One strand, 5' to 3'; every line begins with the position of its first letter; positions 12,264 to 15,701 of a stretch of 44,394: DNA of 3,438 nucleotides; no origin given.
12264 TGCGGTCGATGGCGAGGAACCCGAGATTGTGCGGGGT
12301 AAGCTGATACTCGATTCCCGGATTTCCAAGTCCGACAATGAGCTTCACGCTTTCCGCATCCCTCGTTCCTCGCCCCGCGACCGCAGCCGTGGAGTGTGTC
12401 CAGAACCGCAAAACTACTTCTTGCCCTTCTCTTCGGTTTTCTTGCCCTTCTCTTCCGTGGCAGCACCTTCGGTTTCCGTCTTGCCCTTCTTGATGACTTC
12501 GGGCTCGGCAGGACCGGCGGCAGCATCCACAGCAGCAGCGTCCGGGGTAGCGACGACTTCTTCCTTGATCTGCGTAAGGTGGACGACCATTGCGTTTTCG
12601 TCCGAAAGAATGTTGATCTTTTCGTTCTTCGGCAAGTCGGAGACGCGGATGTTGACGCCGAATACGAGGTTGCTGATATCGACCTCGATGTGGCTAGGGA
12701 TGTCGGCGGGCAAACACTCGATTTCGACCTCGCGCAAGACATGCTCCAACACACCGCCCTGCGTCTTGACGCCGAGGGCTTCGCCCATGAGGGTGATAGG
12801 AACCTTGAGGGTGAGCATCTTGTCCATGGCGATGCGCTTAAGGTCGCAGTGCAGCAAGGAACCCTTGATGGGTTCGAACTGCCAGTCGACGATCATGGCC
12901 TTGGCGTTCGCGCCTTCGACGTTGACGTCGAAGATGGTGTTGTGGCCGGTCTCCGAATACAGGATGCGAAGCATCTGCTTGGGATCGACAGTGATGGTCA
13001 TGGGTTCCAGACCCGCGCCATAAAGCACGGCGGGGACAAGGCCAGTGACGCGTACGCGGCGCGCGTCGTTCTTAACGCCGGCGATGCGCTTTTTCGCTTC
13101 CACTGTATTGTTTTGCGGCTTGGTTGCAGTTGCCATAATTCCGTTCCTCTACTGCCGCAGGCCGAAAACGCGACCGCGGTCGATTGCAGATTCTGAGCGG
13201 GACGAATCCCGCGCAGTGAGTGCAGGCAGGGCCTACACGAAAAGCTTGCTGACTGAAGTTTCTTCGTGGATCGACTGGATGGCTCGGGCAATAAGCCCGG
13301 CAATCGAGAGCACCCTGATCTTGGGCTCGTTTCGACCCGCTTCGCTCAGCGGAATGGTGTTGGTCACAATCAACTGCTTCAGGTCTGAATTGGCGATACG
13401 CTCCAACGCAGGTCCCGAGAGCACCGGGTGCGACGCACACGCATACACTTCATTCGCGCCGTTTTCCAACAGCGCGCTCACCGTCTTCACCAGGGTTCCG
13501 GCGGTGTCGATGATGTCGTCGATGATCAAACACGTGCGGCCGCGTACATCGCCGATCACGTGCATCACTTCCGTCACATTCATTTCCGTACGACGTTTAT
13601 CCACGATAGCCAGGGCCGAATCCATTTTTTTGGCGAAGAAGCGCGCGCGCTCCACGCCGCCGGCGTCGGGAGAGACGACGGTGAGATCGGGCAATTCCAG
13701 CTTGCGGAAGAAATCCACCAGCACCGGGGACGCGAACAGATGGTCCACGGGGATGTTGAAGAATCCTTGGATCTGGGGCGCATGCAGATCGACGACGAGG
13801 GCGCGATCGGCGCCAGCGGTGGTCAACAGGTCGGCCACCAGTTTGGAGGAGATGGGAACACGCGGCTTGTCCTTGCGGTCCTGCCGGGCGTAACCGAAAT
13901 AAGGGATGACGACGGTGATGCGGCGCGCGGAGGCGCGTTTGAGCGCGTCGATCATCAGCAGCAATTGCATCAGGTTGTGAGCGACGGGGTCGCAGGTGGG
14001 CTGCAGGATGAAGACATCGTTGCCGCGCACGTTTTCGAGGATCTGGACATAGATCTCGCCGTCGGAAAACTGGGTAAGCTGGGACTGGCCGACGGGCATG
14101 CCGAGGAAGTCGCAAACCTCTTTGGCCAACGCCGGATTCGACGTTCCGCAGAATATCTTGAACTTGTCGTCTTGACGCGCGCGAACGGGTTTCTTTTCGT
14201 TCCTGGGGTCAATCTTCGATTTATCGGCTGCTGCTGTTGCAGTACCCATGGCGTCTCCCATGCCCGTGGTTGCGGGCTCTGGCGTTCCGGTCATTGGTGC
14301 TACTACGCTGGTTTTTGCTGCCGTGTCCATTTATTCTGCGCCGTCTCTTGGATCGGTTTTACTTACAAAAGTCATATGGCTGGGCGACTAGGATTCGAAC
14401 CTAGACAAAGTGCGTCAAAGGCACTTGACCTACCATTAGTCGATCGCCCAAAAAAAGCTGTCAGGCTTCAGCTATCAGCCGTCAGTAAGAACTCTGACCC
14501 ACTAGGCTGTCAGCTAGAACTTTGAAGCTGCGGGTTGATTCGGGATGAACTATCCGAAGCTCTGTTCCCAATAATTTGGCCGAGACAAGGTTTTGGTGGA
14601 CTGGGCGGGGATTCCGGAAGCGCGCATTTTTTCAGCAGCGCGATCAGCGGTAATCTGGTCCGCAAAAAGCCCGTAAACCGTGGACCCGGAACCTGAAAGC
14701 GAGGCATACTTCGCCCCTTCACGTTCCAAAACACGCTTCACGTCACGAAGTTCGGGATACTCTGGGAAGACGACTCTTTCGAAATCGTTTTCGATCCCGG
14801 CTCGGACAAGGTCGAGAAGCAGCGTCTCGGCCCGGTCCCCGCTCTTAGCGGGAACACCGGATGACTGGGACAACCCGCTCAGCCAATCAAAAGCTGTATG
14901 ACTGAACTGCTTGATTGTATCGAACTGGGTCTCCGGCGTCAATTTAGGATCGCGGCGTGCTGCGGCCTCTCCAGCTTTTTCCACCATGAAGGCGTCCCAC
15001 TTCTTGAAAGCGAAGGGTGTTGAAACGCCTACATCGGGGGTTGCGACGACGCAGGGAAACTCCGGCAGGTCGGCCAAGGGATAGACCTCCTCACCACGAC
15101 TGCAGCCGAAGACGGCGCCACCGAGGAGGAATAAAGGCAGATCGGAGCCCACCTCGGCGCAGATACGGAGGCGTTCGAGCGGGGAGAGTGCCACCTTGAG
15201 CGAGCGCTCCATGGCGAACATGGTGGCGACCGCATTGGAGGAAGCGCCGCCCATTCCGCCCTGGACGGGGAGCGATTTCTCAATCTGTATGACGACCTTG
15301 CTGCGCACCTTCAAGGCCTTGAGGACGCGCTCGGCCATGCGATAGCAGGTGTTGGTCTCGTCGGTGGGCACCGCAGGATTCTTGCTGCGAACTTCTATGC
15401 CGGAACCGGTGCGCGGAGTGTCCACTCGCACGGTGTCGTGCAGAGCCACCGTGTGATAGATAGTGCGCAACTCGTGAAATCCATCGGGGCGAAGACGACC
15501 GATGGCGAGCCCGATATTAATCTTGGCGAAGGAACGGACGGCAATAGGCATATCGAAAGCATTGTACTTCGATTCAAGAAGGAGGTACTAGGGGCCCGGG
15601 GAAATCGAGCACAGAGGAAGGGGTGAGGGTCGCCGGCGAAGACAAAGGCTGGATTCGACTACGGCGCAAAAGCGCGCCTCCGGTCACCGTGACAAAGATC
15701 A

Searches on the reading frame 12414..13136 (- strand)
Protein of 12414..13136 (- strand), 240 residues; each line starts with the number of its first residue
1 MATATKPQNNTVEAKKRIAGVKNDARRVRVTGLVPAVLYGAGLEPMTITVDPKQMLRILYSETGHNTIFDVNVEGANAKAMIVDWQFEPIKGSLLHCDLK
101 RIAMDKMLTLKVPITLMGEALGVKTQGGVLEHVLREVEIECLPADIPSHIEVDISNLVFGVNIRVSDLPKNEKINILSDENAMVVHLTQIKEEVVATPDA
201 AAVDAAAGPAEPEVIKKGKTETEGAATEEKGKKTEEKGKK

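Call 35: search_protein_families(library=pfam, proteins=[window:12414-13136:-], max_evalue=0.00001)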
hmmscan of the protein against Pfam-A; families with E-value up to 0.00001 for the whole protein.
window:12414-13136:- (240 aa): 2 families
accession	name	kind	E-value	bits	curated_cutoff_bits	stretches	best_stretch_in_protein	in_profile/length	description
PF14693.11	Ribosomal_TL5_C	-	2.8e-26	92.1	27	1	109-189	3-82/84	Ribosomal protein TL5, C-terminal domain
PF01386.24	Ribosomal_L25p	-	1.5e-21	77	23.6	1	13-99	2-82/82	Ribosomal L25p family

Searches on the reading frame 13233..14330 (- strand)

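Call 35: search_protein_families(library=pfam, proteins=[window:13233-14330:-], max_evalue=0.00001)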
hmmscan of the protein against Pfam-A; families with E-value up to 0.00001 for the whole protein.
window:13233-14330:- (365 aa): 3 families
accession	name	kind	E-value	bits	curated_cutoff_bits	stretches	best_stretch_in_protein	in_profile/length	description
PF13793.12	Pribosyltran_N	-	2.9e-54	182.4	25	1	58-173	2-117/117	N-terminal domain of ribose phosphate pyrophosphokinase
PF14572.12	Pribosyl_synth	-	2.3e-25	90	27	1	255-364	74-183/184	Phosphoribosyl synthetase-associated domain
PF00156.33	Pribosyltran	-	1.2e-18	67.3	26.3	1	216-306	31-129/158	Phosphoribosyl transferase domain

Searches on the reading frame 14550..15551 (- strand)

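Call 35: search_protein_families(library=pfam, proteins=[window:14550-15551:-], max_evalue=0.00001)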
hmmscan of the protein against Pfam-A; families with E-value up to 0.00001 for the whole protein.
window:14550-15551:- (333 aa): 2 families
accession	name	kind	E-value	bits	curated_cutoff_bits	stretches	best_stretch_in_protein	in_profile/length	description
PF08544.19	GHMP_kinases_C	-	3.8e-13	50.1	21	1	247-313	11-83/85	GHMP kinases C terminal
PF00288.32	GHMP_kinases_N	-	2e-11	44.4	22.3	1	67-145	1-87/87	GHMP kinases N terminal domain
